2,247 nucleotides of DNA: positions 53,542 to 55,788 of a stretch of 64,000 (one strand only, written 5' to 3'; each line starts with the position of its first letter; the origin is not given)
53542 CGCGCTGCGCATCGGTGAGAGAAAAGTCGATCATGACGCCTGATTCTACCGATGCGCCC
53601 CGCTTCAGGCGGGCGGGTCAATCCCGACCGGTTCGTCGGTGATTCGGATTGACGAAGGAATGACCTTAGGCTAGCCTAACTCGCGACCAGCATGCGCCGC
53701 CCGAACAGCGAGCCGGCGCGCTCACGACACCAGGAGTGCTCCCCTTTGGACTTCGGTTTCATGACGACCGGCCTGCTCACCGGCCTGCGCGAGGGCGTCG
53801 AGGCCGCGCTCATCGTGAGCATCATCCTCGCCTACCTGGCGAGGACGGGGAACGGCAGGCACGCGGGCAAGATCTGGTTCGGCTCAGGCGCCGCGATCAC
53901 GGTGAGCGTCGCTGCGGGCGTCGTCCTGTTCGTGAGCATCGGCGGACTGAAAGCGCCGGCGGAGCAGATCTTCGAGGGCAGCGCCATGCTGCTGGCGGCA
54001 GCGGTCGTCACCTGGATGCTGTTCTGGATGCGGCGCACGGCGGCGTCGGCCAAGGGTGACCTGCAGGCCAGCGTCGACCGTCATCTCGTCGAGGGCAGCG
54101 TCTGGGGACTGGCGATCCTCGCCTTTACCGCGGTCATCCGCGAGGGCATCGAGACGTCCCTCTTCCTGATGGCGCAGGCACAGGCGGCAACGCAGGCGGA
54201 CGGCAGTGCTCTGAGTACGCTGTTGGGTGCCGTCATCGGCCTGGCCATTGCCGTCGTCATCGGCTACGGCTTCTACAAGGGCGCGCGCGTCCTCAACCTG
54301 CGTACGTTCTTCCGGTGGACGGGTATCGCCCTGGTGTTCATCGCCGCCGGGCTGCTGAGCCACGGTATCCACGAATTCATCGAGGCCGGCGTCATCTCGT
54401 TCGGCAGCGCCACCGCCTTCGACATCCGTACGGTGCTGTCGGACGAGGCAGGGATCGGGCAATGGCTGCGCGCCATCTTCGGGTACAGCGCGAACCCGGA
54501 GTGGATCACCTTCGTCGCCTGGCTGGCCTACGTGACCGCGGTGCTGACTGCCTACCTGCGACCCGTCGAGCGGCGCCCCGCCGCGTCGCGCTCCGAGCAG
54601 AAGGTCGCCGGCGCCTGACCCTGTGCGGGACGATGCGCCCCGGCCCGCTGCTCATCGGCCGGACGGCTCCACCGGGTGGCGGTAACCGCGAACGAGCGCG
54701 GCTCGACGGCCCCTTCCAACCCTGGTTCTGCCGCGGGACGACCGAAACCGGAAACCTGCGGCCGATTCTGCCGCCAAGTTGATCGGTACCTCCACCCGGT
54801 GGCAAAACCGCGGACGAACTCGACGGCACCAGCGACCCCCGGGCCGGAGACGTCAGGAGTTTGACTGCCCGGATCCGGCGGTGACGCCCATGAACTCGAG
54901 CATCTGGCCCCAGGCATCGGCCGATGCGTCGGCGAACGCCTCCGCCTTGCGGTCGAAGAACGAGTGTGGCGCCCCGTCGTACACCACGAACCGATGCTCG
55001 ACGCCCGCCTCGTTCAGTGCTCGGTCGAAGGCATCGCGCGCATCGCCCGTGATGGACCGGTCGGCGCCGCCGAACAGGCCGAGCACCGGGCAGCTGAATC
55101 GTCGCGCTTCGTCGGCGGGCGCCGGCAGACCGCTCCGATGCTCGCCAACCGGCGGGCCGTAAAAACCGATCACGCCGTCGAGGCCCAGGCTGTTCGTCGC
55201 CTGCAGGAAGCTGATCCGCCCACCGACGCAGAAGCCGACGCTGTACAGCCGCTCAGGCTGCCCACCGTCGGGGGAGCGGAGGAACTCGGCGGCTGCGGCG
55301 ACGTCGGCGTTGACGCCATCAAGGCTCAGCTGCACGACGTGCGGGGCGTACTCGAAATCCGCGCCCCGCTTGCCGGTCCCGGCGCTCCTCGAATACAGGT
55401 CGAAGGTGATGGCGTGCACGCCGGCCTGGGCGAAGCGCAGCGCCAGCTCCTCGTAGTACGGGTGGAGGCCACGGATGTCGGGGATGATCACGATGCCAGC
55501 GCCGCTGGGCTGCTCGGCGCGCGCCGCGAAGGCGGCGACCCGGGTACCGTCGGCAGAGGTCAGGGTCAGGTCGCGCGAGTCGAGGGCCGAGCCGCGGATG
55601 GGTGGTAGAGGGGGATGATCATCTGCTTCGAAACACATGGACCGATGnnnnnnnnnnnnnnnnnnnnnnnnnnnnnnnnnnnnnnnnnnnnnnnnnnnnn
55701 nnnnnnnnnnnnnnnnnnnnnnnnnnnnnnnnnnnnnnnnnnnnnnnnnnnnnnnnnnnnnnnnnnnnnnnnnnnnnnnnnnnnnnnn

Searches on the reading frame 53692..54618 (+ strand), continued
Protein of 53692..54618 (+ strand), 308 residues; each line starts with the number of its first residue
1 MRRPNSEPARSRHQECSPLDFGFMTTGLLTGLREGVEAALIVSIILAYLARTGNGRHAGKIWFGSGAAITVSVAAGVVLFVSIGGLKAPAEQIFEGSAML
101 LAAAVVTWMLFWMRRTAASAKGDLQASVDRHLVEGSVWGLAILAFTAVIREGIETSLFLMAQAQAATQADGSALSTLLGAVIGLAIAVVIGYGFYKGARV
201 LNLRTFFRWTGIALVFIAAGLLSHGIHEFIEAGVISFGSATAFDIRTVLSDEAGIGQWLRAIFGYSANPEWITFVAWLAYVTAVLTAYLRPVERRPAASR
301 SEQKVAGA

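Call 51: find_homologous_proteins(query=L037:5093-5809:-, max_evalue=1e-15)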
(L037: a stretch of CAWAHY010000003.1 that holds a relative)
Query L037:5093-5809:- (238 aa): 1410 proteins with E <= 1e-15 among 6296 candidates; the best 120 are listed.
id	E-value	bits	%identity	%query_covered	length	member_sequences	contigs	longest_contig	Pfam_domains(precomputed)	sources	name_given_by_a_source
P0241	6.2e-135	466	92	99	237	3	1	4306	PF02742.22,PF01325.26,PF04023.21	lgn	-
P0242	2.0e-133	461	91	100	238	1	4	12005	PF02742.22,PF01325.26,PF04023.21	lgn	-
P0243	5.2e-123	427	87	94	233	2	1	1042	PF02742.22,PF01325.26,PF04023.21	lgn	-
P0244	8.6e-123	426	84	99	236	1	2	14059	PF02742.22,PF01325.26,PF04023.21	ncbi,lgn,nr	ncbi:MAG: metal-dependent transcriptional regulator [Chloroflexota bacterium]|nr:metal-dependent tra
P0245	1.7e-122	425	85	98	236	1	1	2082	PF02742.22,PF01325.26,PF04023.21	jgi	jgi:DtxR family transcriptional regulator, Mn-dependent transcriptional regulator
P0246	1.3e-121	423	87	93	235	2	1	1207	PF12802.14,PF02742.22,PF01325.26,PF04023.21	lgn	-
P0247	7.0e-117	407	90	89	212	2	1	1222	PF12802.14,PF02742.22,PF01325.26,PF04023.21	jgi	jgi:DtxR family Mn-dependent transcriptional regulator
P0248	8.0e-117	407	82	98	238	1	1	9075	PF02742.22,PF01325.26,PF04023.21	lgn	-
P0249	1.7e-115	403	81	98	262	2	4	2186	PF02742.22,PF01325.26,PF04023.21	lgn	-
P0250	1.7e-112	393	81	98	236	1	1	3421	PF02742.22,PF01325.26,PF04023.21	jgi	jgi:DtxR family Mn-dependent transcriptional regulator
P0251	1.5e-110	386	81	95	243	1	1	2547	PF12802.14,PF02742.22,PF01325.26,PF04023.21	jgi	jgi:DtxR family Mn-dependent transcriptional regulator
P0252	2.6e-110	386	82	92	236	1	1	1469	PF02742.22,PF01325.26,PF04023.21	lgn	-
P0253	4.7e-109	381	79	96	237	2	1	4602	PF02742.22,PF01325.26,PF04023.21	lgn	-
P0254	1.4e-108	380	76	97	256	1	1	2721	PF02742.22,PF01325.26,PF04023.21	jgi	jgi:DtxR family transcriptional regulator, Mn-dependent transcriptional regulator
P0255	1.5e-108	380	76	97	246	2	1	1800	PF12802.14,PF02742.22,PF13545.13,PF01325.26,PF04023.21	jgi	jgi:DtxR family transcriptional regulator, iron-dependent repressor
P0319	4.5e-100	352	72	92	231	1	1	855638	PF00392.28,PF02742.22,PF01325.26,PF04023.21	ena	-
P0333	2.1e-97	343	72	90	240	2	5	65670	PF02742.22,PF01325.26,PF04023.21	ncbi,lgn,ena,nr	ncbi:MAG: metal-dependent transcriptional regulator [Chloroflexi bacterium]|nr:metal-dependent trans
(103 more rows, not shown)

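Call 55: find_encoding_contigs(protein=P0333, flank=10000, max_places=3)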
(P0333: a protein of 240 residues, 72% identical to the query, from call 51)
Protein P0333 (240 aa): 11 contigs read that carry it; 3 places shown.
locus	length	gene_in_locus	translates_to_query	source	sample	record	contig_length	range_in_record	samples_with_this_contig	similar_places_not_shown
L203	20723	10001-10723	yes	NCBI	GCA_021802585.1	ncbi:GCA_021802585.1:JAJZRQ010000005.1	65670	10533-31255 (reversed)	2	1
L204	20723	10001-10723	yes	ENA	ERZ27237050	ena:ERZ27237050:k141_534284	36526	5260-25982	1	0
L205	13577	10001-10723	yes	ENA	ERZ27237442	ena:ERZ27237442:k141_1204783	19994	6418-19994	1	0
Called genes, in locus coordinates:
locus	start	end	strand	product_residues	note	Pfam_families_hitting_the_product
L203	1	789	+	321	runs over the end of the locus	PF09678:Caa3_CtaG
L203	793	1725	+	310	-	-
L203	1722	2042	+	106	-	-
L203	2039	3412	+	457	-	-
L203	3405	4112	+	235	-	PF11303:DUF3105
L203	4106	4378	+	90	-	-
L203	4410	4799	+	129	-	PF01022:HTH_5, PF12840:HTH_20 (weak)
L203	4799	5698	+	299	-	PF01545:Cation_efflux, PF16916:ZT_dimer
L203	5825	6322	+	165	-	PF01545:Cation_efflux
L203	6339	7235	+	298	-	PF25852:DUF6242_C (faint), PF14870:PSII_BNR (faint), PF24316:Tli3 (faint), PF02012:BNR (faint), PF15902:Sortilin-Vps10 (weak)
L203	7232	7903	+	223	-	PF04140:ICMT, PF04191:PEMT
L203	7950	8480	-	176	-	PF00210:Ferritin, PF02915:Rubrerythrin (weak)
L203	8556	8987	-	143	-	PF13473:Cupredoxin_1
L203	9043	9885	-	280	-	PF03239:FTR1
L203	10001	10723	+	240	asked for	PF01325:Fe_dep_repress, PF02742:Fe_dep_repr_C, PF04023:FeoA (weak)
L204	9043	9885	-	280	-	PF03239:FTR1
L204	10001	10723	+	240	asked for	PF01325:Fe_dep_repress, PF02742:Fe_dep_repr_C, PF04023:FeoA (weak)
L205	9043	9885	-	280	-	PF03239:FTR1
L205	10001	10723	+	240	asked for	PF01325:Fe_dep_repress, PF02742:Fe_dep_repr_C, PF04023:FeoA (weak)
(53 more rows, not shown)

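Call 56: find_encoding_contigs(protein=P0319, flank=10000, max_places=2)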
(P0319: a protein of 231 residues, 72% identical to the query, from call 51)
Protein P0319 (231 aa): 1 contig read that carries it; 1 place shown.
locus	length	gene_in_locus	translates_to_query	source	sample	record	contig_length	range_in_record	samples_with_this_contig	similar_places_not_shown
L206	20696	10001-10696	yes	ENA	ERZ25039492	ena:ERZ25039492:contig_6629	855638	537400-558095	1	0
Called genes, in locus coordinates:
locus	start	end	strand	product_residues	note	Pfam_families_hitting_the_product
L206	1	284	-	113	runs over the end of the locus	PF00237:Ribosomal_L22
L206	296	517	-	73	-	PF00203:Ribosomal_S19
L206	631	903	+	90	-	-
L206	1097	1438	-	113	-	PF00181:Ribosomal_L2_N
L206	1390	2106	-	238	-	PF00573:Ribosomal_L4, PF00276:Ribosomal_L23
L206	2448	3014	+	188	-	-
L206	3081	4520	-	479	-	PF00009:GTP_EFTU, PF03143:GTP_EFTU_D3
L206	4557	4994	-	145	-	PF03764:EFG_IV, PF00679:EFG_C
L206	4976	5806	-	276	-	PF22042:EF-G_D2, PF03144:GTP_EFTU_D2, PF14492:EFG_III, PF16658:RF3_C (weak), PF03764:EFG_IV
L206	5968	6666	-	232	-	PF00009:GTP_EFTU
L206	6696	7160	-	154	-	PF00177:Ribosomal_S7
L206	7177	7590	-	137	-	PF00164:Ribosom_S12_S23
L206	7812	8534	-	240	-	-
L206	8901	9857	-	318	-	PF00069:Pkinase, PF03109:ABC1 (faint), PF07714:PK_Tyr_Ser-Thr, PF17667:Pkinase_fungal (weak)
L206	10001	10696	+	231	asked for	PF01325:Fe_dep_repress, PF00392:GntR (faint), PF02742:Fe_dep_repr_C, PF04023:FeoA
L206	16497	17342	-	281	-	PF03239:FTR1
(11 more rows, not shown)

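Call 68: search_solved_structures(query=L054:1630-2376:-, max_evalue=0.00001, show_alignments=2)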
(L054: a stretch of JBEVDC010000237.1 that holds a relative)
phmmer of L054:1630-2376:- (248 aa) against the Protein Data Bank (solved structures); distinct sequences matched with E-value up to 0.00001: 26.
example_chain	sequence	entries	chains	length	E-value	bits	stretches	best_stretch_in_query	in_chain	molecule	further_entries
1fx7_A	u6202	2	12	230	1.3e-26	97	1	11-209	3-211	IRON-DEPENDENT REPRESSOR IDER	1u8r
7b1v_A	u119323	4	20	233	5.3e-26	95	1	8-225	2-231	DtxR family iron (Metal) dependent repressor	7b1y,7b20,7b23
7b24_A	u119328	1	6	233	8.4e-26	94.3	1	8-225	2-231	DtxR family iron (Metal) dependent repressor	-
7b25_A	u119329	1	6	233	1.6e-25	93.4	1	8-225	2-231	DtxR family iron (Metal) dependent repressor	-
1b1b_A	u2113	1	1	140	6.7e-22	81.6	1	11-141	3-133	PROTEIN (IRON DEPENDENT REGULATOR)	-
2isy_A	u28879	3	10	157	9.5e-22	81.1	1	11-141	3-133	Iron-dependent repressor ideR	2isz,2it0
5zr4_A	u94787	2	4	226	4e-19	72.5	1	16-213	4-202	Metal-dependent transcriptional regulator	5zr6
2qqb_A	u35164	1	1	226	1.6e-18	70.5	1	12-142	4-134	Diphtheria toxin repressor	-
1g3s_A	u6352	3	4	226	2.8e-18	69.7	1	12-142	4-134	DIPHTHERIA TOXIN REPRESSOR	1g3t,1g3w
1g3y_A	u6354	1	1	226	3.8e-18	69.3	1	12-142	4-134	DIPHTHERIA TOXIN REPRESSOR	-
1ddn_A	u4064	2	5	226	3.8e-18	69.3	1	12-142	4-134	DIPHTHERIA TOX REPRESSOR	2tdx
2qq9_A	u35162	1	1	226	6.7e-18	68.5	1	14-142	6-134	Diphtheria toxin repressor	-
1bi0_A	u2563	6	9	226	7e-18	68.4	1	12-142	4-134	DIPHTHERIA TOXIN REPRESSOR | DIPHTHERIA TOX REPRESSOR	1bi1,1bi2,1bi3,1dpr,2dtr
2qqa_A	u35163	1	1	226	7.8e-18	68.3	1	13-142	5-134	Diphtheria toxin repressor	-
1c0w_A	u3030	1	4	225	8e-18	68.2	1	12-141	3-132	DIPHTHERIA TOXIN REPRESSOR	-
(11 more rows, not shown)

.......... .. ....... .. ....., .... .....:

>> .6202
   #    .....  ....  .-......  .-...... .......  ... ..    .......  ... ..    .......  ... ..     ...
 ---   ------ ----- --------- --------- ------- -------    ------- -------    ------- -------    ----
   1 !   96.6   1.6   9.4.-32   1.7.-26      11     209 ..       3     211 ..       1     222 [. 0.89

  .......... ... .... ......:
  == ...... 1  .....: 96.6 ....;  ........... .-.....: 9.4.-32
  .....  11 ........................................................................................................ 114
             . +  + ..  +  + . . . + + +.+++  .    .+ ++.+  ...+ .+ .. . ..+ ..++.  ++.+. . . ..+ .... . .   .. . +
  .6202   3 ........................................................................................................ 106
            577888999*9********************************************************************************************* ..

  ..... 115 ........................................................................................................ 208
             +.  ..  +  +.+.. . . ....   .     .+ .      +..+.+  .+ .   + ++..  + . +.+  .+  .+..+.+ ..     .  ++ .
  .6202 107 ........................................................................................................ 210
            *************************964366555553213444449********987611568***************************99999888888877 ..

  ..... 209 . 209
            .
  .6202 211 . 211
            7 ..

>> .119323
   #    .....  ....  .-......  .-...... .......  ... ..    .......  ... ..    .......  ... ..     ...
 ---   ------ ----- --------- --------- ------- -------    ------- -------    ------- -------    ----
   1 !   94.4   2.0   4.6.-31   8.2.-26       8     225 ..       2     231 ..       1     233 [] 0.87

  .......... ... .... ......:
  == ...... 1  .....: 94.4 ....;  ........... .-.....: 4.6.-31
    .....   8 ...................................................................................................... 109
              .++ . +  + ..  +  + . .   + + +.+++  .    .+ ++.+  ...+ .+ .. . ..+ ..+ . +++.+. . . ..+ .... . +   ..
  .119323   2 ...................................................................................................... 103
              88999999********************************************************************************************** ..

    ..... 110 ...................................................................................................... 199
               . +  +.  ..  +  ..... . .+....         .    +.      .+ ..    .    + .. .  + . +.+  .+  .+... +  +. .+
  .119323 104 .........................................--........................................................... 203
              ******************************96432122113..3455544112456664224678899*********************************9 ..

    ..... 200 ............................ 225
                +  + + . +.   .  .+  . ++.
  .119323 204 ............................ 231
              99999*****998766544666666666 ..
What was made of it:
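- The DtxR-like neighbours in sister lineages have non-canonical DNA-reading helices (call 68).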

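Call 71: find_encoding_contigs(protein=P0157, flank=10000, max_places=2)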
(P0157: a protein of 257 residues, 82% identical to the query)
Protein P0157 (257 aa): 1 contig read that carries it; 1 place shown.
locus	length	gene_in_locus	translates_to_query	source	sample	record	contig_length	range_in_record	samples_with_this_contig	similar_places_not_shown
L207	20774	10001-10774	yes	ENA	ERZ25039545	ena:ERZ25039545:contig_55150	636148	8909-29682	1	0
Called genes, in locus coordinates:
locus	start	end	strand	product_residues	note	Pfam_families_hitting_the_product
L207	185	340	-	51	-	-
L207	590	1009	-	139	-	-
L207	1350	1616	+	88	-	-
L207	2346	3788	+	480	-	PF00750:tRNA-synt_1d, PF09334:tRNA-synt_1g (faint), PF00750:tRNA-synt_1d, PF05746:DALR_1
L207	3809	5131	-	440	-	-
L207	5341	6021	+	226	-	PF13483:Lactamase_B_3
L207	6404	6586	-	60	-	PF01979:Amidohydro_1, PF07969:Amidohydro_3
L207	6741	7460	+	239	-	-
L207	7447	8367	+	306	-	-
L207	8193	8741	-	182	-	PF07837:FTCD_N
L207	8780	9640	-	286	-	PF03239:FTR1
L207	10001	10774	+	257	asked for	PF01325:Fe_dep_repress (weak), PF02742:Fe_dep_repr_C, PF04023:FeoA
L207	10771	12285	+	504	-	PF00221:Lyase_aromatic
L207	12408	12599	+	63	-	-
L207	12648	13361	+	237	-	-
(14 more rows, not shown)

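Call 72: find_encoding_contigs(protein=P0211, flank=10000, max_places=2)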
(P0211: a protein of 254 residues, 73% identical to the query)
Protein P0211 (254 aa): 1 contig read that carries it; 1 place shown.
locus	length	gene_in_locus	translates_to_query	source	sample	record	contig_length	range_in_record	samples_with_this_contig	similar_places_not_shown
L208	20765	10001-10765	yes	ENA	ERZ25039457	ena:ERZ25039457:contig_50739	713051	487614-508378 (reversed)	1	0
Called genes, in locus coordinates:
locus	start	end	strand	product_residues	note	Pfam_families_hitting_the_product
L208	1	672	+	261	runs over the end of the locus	PF23023:Anti-Pycsar_Apyc1, PF00753:Lactamase_B, PF12706:Lactamase_B_2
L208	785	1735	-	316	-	-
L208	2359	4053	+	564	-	-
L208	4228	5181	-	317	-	-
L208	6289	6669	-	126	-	-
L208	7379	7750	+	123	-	-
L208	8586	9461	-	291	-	PF03239:FTR1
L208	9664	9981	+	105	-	-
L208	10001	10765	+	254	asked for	PF01325:Fe_dep_repress, PF02742:Fe_dep_repr_C, PF04023:FeoA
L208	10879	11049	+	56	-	-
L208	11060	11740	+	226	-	PF03703:bPH_2, PF09851:SHOCT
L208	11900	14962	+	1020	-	PF00211:Guanylate_cyc, PF13191:AAA_16, PF17874:TPR_MalT (faint)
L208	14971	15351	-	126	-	PF17392:Urocanase_C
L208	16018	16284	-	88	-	PF01175:Urocanase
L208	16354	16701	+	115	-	-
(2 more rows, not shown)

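Call 73: find_encoding_contigs(protein=P0138, flank=10000, max_places=2)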
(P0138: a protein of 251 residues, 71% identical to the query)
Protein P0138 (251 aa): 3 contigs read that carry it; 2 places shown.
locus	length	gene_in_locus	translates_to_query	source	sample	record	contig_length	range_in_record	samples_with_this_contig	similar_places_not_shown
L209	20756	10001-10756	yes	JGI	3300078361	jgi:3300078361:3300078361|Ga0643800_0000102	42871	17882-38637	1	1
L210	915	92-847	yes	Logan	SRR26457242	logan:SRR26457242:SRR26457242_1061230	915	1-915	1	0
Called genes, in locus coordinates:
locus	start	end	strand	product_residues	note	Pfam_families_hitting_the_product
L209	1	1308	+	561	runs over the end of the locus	PF03485:Arg_tRNA_synt_N, PF00750:tRNA-synt_1d, PF09334:tRNA-synt_1g (faint), PF05746:DALR_1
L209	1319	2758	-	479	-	-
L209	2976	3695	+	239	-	PF13483:Lactamase_B_3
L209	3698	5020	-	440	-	PF07969:Amidohydro_3, PF01979:Amidohydro_1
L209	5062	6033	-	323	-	PF07837:FTCD_N, PF02971:FTCD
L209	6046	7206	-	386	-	PF00005:ABC_tran, PF13304:AAA_21 (weak), PF08402:TOBE_2 (weak)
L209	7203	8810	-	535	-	PF00528:BPD_transp_1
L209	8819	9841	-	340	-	PF01547:SBP_bac_1, PF13531:SBP_bac_11, PF13416:SBP_bac_8, PF13343:SBP_bac_6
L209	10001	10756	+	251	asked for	PF01325:Fe_dep_repress, PF12802:MarR_2 (faint), PF02742:Fe_dep_repr_C, PF04023:FeoA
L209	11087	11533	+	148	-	PF22747:Zn_ribbon_DUF2089, PF09862:DUF2089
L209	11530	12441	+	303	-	PF13349:DUF4097 (weak)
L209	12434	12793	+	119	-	PF22746:SHOCT-like_DUF2089-C (weak)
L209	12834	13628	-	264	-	PF00089:Trypsin, PF13365:Trypsin_2 (weak)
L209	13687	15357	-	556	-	PF17391:Urocanase_N, PF01175:Urocanase, PF17392:Urocanase_C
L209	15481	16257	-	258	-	-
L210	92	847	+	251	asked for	PF01325:Fe_dep_repress, PF12802:MarR_2 (faint), PF02742:Fe_dep_repr_C, PF04023:FeoA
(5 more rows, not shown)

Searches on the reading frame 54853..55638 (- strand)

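Call 7: search_protein_families(library=pfam, proteins=[window:54853-55638:-])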
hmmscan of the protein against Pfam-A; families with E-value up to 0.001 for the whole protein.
window:54853-55638:- (261 aa): 2 families
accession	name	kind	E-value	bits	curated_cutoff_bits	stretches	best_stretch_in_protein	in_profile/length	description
PF01738.24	DLH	-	6.4e-40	137.5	21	1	35-251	2-214/217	Dienelactone hydrolase family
PF12146.15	Hydrolase_4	-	6.9e-05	22.7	27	0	62-157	20-105/239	Serine aminopeptidase, S33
